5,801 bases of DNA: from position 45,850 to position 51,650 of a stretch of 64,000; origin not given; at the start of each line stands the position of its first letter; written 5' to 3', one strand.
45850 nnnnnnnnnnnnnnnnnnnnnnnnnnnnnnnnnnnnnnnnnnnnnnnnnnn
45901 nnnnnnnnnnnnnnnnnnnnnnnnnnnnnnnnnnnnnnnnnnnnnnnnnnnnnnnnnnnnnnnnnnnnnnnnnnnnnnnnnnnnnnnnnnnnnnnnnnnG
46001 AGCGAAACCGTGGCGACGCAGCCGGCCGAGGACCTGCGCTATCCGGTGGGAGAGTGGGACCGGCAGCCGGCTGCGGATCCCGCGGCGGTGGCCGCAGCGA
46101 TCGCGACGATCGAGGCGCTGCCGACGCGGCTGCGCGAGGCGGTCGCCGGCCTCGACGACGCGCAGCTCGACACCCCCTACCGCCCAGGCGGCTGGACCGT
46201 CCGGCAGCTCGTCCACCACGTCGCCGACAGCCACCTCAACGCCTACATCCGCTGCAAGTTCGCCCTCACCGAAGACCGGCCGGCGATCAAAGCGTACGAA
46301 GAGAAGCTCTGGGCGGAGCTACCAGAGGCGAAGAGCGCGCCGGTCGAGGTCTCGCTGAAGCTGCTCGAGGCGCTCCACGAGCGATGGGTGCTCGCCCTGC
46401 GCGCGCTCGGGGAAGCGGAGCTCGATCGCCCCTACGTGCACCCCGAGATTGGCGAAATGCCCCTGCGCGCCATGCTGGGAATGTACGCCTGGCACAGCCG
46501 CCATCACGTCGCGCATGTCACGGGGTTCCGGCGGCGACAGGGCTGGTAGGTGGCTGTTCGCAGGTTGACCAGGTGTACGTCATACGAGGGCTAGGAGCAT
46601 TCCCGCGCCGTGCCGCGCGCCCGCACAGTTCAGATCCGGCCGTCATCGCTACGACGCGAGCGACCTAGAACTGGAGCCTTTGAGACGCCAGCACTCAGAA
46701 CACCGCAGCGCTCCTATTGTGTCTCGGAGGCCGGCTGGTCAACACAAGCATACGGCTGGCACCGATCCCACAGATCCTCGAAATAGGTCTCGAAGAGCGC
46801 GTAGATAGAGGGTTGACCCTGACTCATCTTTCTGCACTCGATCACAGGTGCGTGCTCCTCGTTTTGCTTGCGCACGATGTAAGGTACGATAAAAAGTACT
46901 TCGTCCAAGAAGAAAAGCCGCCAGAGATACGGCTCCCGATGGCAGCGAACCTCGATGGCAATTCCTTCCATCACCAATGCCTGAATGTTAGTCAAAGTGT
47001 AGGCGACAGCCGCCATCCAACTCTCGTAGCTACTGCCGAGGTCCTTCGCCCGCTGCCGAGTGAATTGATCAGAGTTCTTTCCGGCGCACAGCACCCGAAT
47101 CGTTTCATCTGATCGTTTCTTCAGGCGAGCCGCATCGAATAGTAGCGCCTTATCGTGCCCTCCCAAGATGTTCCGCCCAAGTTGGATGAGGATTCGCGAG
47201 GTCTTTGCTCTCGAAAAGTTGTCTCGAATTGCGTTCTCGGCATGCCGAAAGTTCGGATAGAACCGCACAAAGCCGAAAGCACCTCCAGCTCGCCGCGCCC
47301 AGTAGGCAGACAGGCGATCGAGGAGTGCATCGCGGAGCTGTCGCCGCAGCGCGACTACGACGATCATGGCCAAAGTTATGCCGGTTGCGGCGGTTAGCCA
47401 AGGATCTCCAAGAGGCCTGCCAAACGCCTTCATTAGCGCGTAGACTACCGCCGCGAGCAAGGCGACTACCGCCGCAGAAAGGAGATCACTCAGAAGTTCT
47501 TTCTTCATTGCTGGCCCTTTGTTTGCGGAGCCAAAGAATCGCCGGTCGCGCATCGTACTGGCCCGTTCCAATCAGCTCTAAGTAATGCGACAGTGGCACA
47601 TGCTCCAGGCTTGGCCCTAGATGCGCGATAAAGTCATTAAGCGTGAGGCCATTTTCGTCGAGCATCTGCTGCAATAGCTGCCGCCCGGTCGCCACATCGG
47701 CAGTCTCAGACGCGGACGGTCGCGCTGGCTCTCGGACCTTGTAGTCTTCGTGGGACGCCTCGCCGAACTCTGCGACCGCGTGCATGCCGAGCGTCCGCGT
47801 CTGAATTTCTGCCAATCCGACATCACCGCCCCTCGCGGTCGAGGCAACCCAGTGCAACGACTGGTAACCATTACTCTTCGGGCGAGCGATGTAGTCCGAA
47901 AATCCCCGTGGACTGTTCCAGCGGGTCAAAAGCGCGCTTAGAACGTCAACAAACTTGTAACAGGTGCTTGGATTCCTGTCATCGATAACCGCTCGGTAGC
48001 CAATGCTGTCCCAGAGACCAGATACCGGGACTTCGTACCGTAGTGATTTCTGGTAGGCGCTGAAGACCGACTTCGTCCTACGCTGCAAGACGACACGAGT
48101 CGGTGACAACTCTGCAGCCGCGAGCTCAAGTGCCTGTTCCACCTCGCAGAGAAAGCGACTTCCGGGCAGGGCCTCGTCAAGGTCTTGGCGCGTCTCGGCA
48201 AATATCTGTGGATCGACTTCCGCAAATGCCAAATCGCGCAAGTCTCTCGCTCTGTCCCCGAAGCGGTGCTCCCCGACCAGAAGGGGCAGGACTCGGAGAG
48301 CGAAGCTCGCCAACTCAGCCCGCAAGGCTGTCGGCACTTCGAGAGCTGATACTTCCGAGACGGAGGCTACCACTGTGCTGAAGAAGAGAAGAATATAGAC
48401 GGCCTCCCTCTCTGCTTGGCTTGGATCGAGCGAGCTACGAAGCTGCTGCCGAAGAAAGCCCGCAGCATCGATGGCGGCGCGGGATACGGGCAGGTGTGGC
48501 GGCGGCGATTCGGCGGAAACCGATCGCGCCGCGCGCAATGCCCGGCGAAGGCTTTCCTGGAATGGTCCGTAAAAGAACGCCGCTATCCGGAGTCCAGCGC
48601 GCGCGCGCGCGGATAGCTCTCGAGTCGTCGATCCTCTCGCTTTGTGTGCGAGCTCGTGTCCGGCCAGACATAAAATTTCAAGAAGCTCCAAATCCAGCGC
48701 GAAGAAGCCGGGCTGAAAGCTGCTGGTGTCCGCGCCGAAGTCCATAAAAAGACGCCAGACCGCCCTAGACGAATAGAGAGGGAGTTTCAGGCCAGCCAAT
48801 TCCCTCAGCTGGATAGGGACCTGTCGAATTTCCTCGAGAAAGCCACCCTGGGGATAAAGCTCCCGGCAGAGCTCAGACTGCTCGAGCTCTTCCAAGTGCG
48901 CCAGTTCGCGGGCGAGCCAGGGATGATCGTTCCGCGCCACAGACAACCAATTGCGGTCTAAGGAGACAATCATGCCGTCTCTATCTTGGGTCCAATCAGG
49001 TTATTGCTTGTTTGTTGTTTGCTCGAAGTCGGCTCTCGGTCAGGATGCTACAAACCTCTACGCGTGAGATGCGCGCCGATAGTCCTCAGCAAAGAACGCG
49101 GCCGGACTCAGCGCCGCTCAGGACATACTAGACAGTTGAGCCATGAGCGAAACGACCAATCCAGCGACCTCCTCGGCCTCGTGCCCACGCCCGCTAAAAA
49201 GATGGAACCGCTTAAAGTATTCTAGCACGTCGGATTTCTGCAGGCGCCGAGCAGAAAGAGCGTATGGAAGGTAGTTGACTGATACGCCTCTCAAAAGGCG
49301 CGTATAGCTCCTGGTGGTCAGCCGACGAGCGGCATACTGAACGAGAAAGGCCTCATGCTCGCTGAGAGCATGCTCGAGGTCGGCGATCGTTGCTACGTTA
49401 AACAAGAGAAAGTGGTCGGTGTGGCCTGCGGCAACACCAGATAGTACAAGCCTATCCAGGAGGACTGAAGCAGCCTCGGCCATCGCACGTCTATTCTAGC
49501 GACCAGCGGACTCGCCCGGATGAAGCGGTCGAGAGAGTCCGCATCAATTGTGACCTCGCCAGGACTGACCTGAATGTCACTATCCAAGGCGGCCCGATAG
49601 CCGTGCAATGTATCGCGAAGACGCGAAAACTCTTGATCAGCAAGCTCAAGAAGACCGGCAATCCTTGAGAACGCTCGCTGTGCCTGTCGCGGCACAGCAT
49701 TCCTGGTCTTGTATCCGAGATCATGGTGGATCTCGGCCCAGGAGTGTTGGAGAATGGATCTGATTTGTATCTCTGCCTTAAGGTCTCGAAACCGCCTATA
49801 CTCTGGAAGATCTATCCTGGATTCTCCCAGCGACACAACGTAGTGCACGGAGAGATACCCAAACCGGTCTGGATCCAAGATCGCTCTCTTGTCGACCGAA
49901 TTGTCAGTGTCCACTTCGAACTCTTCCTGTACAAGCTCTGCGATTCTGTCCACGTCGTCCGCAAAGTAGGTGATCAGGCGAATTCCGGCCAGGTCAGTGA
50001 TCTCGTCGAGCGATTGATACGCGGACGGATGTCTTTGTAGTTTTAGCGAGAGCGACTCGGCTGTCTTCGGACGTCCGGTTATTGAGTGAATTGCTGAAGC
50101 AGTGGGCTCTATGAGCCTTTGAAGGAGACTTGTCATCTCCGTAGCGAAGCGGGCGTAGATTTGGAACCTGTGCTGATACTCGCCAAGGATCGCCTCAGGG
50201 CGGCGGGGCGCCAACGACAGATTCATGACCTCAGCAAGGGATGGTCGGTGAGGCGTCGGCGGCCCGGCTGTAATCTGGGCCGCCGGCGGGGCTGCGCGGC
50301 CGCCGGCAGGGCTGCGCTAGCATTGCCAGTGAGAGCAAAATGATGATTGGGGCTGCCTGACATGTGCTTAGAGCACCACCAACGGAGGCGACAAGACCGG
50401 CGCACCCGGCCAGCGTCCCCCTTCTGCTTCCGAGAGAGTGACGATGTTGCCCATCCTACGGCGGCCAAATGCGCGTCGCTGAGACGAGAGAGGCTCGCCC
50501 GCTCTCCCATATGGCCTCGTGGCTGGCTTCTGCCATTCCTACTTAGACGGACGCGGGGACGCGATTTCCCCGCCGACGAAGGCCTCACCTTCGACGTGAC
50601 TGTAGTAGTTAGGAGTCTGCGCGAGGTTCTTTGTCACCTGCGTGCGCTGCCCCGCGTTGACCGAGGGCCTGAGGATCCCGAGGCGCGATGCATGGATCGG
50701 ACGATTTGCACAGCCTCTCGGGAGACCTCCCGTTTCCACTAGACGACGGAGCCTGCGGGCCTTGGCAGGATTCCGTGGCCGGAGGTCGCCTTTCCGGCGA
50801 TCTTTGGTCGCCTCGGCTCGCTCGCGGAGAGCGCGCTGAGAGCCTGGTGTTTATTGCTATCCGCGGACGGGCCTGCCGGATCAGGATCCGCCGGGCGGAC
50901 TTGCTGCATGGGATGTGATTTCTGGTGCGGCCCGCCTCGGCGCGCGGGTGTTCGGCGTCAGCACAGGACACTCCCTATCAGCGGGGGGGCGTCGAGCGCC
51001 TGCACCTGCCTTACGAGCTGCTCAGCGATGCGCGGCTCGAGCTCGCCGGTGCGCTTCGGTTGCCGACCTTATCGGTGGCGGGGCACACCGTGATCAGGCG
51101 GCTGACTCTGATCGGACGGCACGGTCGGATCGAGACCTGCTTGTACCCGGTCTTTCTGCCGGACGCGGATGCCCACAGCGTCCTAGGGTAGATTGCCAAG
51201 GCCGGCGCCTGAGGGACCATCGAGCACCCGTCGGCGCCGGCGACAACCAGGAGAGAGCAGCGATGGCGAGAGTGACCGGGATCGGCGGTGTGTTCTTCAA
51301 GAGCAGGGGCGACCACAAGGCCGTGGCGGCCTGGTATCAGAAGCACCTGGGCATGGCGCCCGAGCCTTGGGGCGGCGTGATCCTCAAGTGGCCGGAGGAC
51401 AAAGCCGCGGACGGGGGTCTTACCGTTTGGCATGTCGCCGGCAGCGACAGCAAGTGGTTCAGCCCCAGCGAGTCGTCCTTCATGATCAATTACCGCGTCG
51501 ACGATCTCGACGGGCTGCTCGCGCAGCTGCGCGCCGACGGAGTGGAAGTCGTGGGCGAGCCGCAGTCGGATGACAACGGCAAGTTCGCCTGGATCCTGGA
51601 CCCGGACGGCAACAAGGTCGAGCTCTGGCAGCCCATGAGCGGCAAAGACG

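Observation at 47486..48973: Unusual domain fusion: zinc-metallopeptidase-like HEXXH domain + RelA/SpoT nucleotidyltransferase in one 495-aa polypeptide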

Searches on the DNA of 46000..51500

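Call 53: search_rna_families(source=window, start=46000, end=51500, threshold=evalue, max_evalue=0.1)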
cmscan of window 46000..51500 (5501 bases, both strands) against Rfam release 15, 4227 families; matches with E-value up to 0.1: 0.
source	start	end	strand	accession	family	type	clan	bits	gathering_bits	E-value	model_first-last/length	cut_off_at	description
